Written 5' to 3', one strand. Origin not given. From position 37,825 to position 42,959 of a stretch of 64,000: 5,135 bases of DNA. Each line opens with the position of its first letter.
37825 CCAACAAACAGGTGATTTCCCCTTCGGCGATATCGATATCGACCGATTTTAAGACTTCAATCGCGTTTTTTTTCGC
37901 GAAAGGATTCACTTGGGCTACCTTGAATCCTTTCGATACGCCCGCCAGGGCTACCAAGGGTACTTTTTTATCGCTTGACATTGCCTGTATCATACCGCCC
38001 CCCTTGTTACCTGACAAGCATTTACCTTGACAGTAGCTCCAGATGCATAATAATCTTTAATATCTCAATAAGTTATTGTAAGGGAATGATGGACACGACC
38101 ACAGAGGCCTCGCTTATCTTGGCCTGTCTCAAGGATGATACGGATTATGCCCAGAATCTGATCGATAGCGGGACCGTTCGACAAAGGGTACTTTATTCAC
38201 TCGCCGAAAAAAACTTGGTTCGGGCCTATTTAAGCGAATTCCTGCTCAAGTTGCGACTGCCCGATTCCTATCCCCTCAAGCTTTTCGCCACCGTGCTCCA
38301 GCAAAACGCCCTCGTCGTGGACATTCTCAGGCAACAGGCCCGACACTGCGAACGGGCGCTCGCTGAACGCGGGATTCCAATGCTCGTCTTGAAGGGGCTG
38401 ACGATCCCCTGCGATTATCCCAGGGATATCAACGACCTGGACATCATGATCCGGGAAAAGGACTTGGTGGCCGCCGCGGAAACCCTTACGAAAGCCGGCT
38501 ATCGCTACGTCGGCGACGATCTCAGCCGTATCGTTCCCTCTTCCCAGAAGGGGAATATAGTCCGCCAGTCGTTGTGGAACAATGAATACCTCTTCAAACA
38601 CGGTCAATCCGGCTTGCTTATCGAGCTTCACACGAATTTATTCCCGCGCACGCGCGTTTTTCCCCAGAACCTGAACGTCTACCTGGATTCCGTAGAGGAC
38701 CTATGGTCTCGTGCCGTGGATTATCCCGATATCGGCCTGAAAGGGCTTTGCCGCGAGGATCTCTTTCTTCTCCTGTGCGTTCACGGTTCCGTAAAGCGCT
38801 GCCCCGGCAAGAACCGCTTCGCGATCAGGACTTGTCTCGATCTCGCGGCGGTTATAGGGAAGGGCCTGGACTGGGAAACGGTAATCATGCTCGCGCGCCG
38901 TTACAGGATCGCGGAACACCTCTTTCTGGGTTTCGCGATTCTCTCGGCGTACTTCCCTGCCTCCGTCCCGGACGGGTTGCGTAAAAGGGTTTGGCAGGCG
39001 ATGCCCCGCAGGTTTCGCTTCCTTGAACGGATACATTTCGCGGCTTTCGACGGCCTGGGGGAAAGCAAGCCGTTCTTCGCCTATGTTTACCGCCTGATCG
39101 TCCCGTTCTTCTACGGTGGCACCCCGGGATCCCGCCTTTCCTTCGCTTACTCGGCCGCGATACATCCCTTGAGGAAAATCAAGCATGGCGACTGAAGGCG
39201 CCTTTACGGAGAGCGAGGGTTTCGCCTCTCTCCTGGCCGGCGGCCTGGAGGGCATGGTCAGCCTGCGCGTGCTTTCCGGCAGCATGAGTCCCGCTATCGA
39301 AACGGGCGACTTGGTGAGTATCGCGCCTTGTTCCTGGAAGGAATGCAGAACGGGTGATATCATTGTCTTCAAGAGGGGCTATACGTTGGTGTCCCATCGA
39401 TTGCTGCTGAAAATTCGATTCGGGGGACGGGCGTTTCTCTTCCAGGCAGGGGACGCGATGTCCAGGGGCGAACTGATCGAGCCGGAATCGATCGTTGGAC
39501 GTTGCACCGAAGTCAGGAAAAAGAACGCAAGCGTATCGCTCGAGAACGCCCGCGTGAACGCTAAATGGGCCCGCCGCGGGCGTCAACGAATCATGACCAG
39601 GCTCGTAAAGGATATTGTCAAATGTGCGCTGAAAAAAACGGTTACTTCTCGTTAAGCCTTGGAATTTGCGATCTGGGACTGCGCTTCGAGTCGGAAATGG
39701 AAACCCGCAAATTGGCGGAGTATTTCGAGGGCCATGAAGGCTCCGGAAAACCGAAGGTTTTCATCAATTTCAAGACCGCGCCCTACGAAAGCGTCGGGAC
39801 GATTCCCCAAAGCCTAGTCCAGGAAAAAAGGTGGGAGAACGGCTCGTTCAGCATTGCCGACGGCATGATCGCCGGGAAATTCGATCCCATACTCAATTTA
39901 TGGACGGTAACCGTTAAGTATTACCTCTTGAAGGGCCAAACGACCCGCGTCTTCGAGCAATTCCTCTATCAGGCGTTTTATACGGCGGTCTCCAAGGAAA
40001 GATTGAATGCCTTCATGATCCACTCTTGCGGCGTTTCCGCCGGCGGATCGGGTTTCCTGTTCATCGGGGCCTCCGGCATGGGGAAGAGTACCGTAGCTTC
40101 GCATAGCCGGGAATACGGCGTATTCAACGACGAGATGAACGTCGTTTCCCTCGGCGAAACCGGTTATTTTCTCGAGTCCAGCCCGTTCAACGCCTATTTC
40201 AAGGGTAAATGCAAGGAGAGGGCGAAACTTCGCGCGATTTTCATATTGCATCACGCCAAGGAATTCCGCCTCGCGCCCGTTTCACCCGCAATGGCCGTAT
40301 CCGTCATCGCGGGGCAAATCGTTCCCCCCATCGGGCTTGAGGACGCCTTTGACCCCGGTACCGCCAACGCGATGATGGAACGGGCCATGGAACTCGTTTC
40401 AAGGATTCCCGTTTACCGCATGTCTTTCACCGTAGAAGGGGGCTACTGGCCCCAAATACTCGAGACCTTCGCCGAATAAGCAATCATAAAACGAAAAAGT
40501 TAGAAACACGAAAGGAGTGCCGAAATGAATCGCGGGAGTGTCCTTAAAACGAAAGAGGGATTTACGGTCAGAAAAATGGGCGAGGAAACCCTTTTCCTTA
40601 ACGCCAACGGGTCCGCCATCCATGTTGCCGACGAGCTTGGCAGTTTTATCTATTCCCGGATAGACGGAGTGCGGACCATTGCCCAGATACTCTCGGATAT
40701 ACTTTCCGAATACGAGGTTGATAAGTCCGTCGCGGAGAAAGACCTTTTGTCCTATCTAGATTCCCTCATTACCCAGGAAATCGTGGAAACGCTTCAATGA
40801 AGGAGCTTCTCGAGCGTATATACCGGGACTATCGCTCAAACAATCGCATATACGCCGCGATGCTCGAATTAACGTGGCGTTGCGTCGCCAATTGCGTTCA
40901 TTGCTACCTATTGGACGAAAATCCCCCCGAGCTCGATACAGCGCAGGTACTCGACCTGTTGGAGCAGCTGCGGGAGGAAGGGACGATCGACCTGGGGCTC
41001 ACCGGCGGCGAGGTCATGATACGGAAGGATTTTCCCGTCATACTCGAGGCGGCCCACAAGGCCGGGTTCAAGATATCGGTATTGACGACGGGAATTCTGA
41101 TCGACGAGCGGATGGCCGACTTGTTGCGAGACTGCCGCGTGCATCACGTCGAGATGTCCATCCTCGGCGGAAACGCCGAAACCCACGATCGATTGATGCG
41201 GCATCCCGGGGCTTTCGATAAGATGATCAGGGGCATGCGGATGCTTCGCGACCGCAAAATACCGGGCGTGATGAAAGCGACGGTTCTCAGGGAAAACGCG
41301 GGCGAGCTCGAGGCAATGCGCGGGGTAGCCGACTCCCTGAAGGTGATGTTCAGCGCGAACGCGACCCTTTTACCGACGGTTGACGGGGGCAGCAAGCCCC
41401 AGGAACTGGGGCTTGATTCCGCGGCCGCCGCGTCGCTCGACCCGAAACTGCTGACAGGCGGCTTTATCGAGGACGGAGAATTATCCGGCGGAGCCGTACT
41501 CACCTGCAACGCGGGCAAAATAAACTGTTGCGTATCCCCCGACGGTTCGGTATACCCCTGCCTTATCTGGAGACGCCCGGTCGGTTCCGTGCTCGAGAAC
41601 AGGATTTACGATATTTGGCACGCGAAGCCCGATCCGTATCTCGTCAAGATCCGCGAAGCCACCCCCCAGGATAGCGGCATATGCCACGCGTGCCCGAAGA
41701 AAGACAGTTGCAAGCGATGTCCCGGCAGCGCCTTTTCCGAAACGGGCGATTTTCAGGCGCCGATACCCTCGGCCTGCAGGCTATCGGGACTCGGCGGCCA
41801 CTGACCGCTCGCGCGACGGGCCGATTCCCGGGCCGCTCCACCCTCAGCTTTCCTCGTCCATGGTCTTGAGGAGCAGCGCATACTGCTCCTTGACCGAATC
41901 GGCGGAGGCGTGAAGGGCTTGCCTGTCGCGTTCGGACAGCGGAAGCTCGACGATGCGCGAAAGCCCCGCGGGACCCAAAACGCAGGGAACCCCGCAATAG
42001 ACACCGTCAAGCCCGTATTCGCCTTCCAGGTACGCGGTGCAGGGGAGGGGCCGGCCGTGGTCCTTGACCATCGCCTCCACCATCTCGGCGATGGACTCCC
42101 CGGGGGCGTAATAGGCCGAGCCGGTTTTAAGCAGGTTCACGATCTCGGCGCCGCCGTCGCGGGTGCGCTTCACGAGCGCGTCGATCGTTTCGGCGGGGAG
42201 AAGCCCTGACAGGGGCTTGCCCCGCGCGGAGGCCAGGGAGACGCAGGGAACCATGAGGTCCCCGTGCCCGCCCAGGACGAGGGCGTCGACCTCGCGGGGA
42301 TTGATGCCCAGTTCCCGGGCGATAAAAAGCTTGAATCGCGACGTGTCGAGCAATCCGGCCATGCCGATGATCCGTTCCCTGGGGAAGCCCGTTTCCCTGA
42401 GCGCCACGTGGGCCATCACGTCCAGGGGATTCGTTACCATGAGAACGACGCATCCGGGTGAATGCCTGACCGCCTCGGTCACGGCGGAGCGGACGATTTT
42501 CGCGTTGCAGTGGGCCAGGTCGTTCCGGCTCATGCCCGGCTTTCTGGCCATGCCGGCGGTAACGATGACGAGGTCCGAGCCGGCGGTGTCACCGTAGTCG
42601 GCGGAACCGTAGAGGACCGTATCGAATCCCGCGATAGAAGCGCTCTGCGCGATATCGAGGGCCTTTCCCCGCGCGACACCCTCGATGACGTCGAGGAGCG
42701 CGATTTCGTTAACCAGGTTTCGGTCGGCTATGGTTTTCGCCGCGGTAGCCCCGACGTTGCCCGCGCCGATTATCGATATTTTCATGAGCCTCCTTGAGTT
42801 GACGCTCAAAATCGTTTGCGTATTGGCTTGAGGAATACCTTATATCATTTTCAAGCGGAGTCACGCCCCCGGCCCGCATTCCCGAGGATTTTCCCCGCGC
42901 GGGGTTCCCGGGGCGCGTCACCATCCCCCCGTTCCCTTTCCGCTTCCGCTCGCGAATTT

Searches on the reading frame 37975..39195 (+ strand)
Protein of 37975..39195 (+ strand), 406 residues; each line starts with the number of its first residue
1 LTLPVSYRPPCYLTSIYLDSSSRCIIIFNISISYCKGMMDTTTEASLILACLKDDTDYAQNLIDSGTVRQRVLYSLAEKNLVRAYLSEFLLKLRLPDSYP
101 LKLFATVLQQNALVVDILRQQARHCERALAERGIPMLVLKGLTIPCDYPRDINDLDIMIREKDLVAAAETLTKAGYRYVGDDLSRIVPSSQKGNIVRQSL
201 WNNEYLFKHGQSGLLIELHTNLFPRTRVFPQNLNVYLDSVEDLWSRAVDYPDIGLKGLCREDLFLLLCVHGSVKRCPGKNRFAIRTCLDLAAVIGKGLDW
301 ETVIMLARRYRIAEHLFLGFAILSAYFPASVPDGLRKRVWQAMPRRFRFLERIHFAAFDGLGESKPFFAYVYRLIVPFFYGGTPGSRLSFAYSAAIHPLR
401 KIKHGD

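Call 5: search_protein_families(library=ncbifam, proteins=[window:37975-39195:+], max_evalue=0.01)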
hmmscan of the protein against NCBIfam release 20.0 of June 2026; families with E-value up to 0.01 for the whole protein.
window:37975-39195:+ (406 aa): 0 families

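Call 40: search_protein_families(library=pfam, proteins=[window:37975-39195:+], max_evalue=0.1)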
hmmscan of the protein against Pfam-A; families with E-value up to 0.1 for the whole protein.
window:37975-39195:+ (406 aa): 1 family
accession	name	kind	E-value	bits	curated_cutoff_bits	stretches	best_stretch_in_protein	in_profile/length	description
PF14907.12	NTP_transf_5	-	7.1e-30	104.8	31.2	1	71-327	6-248/249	Uncharacterised nucleotidyltransferase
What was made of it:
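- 38083..39195 (+): NTP_transf_5 nucleotidyltransferase-fold protein. The ORF opens at 37975, so the start is uncertain. It is an optional accessory of the cassette. Call 40 (PF14907, E = 7e-30).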

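Call 77: search_protein_families(library=ncbifam, proteins=[window:38083-39195:+], max_evalue=0.01)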
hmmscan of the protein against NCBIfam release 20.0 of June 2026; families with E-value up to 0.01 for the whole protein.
window:38083-39195:+ (370 aa): 0 families

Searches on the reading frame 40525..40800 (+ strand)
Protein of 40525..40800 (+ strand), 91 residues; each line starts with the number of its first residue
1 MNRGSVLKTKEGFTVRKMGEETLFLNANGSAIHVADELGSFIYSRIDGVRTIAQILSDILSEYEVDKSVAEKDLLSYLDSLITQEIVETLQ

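Call 40: search_protein_families(library=pfam, proteins=[window:40525-40800:+], max_evalue=0.1)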
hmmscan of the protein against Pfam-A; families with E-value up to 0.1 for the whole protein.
window:40525-40800:+ (91 aa): 1 family
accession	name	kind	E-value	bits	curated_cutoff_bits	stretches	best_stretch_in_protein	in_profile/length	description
PF05402.18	PqqD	-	3.8e-12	46.8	23.4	1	25-87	5-67/67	Coenzyme PQQ synthesis protein D (PqqD)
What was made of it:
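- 40525..40800 (+): Stand-alone PqqD-type RRE (leader-binding chaperone). Call 40 (PF05402, E = 4e-12).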

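Call 77: search_protein_families(library=ncbifam, proteins=[window:40525-40800:+], max_evalue=0.01)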
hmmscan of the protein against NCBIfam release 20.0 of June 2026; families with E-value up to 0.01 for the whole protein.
window:40525-40800:+ (91 aa): 5 families
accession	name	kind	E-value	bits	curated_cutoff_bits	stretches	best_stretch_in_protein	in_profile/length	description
NF033536.1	lasso_PqqD_Bac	exception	6e-11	42.4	80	1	6-88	5-87/88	lasso peptide biosynthesis PqqD family chaperone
TIGR04302.1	geo_PqqD_fam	equivalog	4e-06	27.2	100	1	12-86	29-99/102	GeoRSP system PqqD family peptide chaperone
TIGR03859.1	PQQ_PqqD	equivalog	6.1e-06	26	46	1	34-87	28-80/81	pyrroloquinoline quinone biosynthesis peptide chaperone PqqD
TIGR04248.1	SCM_PqqD_rel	equivalog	0.00011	22.3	100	1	25-84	19-78/84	SynChlorMet cassette protein ScmD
NF050069.2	PqqD_rel_WgkC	exception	0.00016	21.6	110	1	7-88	6-87/103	PqqD family peptide maturation chaperone WgkC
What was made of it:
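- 40525..40800 (+): Call 77: best NCBIfam hit is the lasso PqqD chaperone (E = 6e-11, below cut-off).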

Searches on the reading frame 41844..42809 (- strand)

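Call 5: search_protein_families(library=ncbifam, proteins=[window:41844-42809:-], max_evalue=0.01)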
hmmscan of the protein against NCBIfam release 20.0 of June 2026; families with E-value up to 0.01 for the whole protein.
window:41844-42809:- (321 aa): 11 families
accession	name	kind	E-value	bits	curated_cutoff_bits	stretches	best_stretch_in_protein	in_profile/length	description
TIGR01763.1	MalateDH_bact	equivalog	5.7e-124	413.3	351.85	1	9-311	2-303/305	malate dehydrogenase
NF004863.0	PRK06223.1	subfamily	2.1e-121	404.9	283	1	9-313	4-307/313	malate dehydrogenase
TIGR01771.1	L-LDH-NAD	equivalog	1.2e-72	244.8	303.55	1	13-308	1-299/299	L-lactate dehydrogenase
NF000824.0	PRK00066.1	subfamily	3.4e-72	243.4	339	1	6-310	4-311/316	L-lactate dehydrogenase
NF041314.1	Malate_DH_Halo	equivalog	4.2e-55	187.1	550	1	9-311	2-301/304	malate dehydrogenase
TIGR01772.1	MDH_euk_gproteo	equivalog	3.6e-31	108.6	273.05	1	10-309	1-303/313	malate dehydrogenase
TIGR01759.1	MalateDH-SF1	subfamily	4.9e-20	71.8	345.65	1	61-308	63-322/327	malate dehydrogenase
NF003916.0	PRK05442.1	equivalog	2e-17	63.2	271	1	75-309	79-319/328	malate dehydrogenase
TIGR01758.1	MDH_euk_cyt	equivalog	9.9e-12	44.9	470.4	1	72-309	70-318/324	malate dehydrogenase, NAD-dependent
TIGR01756.1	LDH_protist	equivalog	1.1e-06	28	486.25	1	76-193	59-178/313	lactate dehydrogenase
TIGR01757.1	Malate-DH_plant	equivalog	5.1e-06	25.4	598.3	1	65-248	108-294/387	malate dehydrogenase, NADP-dependent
